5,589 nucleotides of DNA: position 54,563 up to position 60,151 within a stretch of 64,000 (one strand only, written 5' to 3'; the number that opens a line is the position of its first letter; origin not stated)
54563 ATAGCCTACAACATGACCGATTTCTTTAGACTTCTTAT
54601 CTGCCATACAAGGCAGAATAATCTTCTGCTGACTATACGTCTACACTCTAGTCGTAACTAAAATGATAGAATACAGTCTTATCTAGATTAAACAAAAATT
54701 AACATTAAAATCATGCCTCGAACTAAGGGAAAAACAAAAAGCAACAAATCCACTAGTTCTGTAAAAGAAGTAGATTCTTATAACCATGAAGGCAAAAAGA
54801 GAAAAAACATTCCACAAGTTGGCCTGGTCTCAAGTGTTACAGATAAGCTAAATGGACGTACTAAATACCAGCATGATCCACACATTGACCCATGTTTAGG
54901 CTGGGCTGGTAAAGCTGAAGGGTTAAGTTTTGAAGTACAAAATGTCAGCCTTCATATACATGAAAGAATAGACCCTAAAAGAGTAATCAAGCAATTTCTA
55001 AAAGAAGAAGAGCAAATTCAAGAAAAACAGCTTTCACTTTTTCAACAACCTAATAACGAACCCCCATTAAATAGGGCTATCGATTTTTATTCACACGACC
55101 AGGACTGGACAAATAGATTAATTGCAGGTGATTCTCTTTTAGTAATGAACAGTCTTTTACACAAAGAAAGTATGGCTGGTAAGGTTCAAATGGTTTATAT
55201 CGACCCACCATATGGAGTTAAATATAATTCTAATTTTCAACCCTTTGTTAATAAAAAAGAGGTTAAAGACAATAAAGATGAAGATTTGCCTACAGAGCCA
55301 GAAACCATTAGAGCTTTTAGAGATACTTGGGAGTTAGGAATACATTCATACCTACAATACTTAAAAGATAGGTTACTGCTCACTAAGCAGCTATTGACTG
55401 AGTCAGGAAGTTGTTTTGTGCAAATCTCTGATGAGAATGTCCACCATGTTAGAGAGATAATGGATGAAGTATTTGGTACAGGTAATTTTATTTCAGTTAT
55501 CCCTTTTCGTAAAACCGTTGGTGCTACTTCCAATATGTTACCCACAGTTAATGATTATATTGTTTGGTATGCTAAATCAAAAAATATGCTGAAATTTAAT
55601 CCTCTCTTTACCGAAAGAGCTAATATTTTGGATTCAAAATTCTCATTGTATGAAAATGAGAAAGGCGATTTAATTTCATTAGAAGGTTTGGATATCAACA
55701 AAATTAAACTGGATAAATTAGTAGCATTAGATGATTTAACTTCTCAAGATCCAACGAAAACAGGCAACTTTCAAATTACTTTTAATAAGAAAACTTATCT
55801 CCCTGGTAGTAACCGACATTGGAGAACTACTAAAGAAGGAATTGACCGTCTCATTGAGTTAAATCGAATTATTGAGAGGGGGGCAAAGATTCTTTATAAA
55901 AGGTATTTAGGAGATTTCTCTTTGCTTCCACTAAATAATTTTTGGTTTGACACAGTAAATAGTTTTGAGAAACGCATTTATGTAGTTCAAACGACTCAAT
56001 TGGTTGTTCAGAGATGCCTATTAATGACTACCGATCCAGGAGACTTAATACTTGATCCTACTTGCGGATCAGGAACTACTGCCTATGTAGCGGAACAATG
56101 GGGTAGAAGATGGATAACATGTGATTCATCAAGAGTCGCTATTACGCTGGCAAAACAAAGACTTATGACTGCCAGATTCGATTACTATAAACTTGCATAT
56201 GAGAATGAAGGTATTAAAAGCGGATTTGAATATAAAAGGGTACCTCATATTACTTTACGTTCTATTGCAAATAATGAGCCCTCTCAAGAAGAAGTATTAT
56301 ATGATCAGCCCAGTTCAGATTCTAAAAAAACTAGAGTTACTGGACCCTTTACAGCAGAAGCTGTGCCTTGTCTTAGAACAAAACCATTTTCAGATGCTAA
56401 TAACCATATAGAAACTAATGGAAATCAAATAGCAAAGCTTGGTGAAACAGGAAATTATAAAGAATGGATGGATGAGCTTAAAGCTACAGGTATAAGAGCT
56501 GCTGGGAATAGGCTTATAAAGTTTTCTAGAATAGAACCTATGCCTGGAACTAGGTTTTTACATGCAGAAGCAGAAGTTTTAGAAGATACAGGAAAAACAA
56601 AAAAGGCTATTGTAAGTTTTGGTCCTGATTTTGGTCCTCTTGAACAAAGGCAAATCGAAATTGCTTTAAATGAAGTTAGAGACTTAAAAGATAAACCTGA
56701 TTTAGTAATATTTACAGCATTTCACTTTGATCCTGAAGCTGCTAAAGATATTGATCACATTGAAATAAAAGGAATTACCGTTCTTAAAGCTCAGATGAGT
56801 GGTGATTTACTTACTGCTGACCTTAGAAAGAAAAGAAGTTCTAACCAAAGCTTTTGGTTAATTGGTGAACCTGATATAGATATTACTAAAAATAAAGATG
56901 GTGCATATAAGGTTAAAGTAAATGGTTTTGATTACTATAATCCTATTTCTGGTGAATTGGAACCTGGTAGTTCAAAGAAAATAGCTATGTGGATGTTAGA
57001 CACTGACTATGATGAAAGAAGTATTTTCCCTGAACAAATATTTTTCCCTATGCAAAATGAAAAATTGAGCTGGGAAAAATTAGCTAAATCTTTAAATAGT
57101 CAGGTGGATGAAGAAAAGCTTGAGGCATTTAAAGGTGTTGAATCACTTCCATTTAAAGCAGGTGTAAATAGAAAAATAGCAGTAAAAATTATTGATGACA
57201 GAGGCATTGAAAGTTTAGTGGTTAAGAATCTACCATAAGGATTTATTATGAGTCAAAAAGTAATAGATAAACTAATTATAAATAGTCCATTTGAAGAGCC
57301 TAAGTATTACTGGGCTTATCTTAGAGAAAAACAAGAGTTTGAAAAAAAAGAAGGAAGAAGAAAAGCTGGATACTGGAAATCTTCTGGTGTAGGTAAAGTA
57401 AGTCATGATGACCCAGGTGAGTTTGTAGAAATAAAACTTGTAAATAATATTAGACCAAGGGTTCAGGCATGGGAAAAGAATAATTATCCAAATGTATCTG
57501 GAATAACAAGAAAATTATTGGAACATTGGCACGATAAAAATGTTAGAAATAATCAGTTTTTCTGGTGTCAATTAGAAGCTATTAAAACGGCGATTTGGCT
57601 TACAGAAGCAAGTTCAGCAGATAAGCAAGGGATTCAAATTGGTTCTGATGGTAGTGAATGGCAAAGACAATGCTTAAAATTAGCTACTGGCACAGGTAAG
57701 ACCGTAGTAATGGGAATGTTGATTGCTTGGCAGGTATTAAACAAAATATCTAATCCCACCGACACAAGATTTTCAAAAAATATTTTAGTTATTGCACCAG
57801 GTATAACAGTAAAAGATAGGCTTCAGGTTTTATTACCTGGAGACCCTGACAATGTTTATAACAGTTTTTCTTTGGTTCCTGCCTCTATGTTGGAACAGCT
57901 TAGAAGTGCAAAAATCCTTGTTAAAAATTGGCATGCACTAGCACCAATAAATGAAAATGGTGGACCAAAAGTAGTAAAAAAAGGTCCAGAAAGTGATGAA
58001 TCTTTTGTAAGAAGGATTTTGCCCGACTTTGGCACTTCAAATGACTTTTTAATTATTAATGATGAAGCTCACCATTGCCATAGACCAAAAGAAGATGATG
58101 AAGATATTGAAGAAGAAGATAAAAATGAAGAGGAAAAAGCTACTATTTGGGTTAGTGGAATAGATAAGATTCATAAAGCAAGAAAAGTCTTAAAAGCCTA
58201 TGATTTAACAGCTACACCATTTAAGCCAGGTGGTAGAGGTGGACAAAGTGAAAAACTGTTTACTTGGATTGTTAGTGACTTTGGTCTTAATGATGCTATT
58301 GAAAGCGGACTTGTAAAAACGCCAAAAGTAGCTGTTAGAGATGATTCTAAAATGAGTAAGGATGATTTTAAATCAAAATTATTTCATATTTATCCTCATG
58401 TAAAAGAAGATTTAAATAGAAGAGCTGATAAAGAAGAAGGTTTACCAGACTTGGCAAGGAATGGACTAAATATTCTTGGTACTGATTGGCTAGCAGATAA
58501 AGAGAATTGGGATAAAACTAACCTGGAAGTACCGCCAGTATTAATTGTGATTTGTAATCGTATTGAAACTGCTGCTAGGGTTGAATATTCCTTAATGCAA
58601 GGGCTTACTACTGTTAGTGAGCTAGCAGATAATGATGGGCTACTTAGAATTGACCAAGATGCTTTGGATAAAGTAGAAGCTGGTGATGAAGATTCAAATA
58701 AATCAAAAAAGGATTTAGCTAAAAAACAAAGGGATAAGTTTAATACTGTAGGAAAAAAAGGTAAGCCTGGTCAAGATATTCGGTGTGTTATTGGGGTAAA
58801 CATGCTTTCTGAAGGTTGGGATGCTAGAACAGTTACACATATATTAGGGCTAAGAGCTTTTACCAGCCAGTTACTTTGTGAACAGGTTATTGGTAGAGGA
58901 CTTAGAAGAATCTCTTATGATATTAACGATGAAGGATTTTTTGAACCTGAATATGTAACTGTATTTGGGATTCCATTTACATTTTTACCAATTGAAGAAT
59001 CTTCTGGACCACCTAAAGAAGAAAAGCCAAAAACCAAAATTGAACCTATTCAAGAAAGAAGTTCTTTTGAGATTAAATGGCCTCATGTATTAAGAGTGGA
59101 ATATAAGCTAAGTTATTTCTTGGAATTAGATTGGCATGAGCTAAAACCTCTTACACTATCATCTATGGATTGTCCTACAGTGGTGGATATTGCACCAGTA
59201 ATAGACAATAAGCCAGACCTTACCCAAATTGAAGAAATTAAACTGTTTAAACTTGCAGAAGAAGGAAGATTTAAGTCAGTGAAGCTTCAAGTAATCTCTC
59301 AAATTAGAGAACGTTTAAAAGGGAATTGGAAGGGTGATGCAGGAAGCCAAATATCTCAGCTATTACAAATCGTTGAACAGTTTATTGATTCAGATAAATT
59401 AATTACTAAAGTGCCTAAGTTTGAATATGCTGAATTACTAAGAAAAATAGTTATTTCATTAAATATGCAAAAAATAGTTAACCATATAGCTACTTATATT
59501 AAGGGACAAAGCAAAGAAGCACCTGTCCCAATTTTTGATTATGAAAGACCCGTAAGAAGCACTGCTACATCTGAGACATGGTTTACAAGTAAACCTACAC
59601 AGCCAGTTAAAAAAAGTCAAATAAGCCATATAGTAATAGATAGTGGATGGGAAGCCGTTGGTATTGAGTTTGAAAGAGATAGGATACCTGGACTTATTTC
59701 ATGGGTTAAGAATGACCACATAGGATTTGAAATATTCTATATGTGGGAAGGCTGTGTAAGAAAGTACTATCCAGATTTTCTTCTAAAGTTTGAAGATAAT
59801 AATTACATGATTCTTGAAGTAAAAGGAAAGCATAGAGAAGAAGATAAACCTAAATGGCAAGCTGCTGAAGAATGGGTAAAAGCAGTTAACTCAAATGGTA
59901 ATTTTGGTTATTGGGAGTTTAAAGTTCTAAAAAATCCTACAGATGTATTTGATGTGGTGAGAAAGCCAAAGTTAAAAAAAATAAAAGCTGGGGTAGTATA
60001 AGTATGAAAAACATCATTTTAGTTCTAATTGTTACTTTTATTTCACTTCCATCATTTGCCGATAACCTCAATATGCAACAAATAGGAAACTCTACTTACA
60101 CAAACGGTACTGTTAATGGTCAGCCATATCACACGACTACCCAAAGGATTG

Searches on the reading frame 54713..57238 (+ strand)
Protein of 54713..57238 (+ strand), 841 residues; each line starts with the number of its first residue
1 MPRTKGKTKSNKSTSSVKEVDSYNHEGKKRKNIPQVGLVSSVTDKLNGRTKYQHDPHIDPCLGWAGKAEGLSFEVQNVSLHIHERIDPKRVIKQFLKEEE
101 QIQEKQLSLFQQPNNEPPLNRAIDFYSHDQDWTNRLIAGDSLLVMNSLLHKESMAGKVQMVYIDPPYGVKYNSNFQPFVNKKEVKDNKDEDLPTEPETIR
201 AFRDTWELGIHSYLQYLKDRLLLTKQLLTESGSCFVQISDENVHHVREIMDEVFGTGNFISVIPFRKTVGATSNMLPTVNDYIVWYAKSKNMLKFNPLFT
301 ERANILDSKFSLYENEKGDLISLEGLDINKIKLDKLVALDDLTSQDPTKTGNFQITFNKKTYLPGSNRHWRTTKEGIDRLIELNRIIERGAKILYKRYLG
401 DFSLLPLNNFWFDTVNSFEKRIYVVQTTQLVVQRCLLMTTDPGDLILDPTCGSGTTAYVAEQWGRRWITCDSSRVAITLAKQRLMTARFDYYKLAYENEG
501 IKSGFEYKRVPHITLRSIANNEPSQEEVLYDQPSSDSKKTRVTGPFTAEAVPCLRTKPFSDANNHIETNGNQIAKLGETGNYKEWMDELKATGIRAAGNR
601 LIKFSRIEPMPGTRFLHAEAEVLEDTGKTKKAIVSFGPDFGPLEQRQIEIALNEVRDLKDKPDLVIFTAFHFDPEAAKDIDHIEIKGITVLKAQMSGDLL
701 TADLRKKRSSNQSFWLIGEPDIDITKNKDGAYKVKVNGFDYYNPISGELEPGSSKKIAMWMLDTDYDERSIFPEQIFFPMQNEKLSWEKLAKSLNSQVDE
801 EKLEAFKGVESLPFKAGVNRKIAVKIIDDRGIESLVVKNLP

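Call 3: search_protein_families(library=pfam, proteins=[window:54713-57238:+], max_evalue=0.01)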
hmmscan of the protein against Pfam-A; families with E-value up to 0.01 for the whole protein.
window:54713-57238:+ (841 aa): 2 families
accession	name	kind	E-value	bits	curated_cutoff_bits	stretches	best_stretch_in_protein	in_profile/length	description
PF01555.25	N6_N4_Mtase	-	2e-29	103.6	26.7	1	158-481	1-220/221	DNA methylase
PF13649.12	Methyltransf_25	-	0.001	20.1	27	0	446-487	1-44/97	Methyltransferase domain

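Call 4: search_protein_families(library=padloc, proteins=[window:54713-57238:+], max_evalue=0.01)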
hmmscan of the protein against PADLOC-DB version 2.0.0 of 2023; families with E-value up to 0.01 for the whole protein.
window:54713-57238:+ (841 aa): 51 families (the best 25 are shown)
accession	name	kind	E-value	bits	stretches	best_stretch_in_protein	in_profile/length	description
PDLC03632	MTase_III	-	4.8e-154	512.8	2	56-521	77-586/983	Type III methyltransferase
PDLC03354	MTase_II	-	2.2e-39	133.7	1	111-498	60-396/425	Type II methyltransferase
PDLC03644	MTase_III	-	2.6e-37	126.8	1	120-485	25-394/542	Type III methyltransferase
PDLC03636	MTase_III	-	6.6e-37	125.5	3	211-312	93-195/575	Type III methyltransferase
PDLC03634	MTase_III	-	9.5e-32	108.6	1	132-457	92-423/621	Type III methyltransferase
PDLC03635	MTase_III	-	3.9e-30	103.2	2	211-484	266-572/708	Type III methyltransferase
PDLC03339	MTase_II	-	3.8e-29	99.6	2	135-303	5-150/399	Type II methyltransferase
PDLC03633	MTase_III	-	1.8e-28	97.6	2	127-291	71-231/616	Type III methyltransferase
PDLC03300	MTase_II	-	2.2e-27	93.9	2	155-302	28-176/302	Type II methyltransferase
PDLC03638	MTase_III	-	2e-26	90.5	1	212-471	430-664/816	Type III methyltransferase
PDLC03641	MTase_III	-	3.4e-23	80.1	1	133-462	104-430/657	Type III methyltransferase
PDLC03371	MTase_II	-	5.1e-23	79.9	2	423-487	191-255/260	Type II methyltransferase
PDLC03637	MTase_III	-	3.5e-17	60.3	1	133-460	121-435/513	Type III methyltransferase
PDLC03216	MTase_II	-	6.2e-17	59.6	2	420-531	191-297/364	Type II methyltransferase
PDLC03299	MTase_II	-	3.4e-16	57.6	1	420-491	193-265/296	Type II methyltransferase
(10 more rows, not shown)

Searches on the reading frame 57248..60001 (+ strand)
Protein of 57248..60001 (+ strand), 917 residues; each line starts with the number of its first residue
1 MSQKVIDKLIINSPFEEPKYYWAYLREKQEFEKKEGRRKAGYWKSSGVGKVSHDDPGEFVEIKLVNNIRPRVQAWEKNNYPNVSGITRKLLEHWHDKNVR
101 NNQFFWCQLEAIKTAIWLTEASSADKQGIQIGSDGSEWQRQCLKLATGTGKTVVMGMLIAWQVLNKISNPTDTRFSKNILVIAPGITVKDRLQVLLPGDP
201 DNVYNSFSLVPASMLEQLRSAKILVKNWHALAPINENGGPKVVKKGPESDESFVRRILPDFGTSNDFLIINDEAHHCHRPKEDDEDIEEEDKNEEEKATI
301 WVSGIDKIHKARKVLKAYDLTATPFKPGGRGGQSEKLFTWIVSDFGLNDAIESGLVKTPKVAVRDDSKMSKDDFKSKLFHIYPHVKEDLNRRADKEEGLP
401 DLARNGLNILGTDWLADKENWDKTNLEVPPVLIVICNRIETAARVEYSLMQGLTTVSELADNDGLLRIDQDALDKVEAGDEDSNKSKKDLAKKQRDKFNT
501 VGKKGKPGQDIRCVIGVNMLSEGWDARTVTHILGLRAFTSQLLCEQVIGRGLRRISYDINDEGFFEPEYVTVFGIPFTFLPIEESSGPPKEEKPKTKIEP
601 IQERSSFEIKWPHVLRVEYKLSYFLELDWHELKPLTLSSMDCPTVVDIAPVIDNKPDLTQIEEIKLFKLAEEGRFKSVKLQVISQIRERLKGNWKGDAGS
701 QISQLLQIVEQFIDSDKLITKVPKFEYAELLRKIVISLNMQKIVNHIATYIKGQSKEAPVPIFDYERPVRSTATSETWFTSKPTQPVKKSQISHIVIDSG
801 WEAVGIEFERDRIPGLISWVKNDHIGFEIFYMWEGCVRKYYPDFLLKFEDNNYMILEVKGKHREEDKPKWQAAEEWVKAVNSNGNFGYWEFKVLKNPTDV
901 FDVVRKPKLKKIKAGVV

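Call 3: search_protein_families(library=pfam, proteins=[window:57248-60001:+], max_evalue=0.01)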
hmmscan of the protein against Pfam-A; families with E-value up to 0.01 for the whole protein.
window:57248-60001:+ (917 aa): 2 families
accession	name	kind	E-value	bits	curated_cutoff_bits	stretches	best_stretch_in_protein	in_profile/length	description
PF04851.21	ResIII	-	8.8e-10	39.2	22.5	1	108-325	8-163/164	Type III restriction enzyme, res subunit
PF08722.17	Tn7_TnsA-like_N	-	2e-05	25.5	26.5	1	837-879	24-75/85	TnsA-like endonuclease N terminal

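Call 4: search_protein_families(library=padloc, proteins=[window:57248-60001:+], max_evalue=0.01)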
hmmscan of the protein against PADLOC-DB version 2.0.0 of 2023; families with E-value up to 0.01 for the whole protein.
window:57248-60001:+ (917 aa): 4 families
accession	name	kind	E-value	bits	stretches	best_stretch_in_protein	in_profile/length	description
PDLC03648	REase_III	-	2.8e-12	43.6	1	509-553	309-353/871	Type III restriction enzyme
PDLC03650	REase_III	-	0.00051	16.5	0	506-553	373-420/898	Type III restriction enzyme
PDLC03658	mREase_IV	-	0.0047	12.7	1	482-557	471-548/953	Type IV methyl-directed restriction enzyme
PDLC03047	REase_I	-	0.0073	12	0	506-554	655-703/1107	Type I restriction enzyme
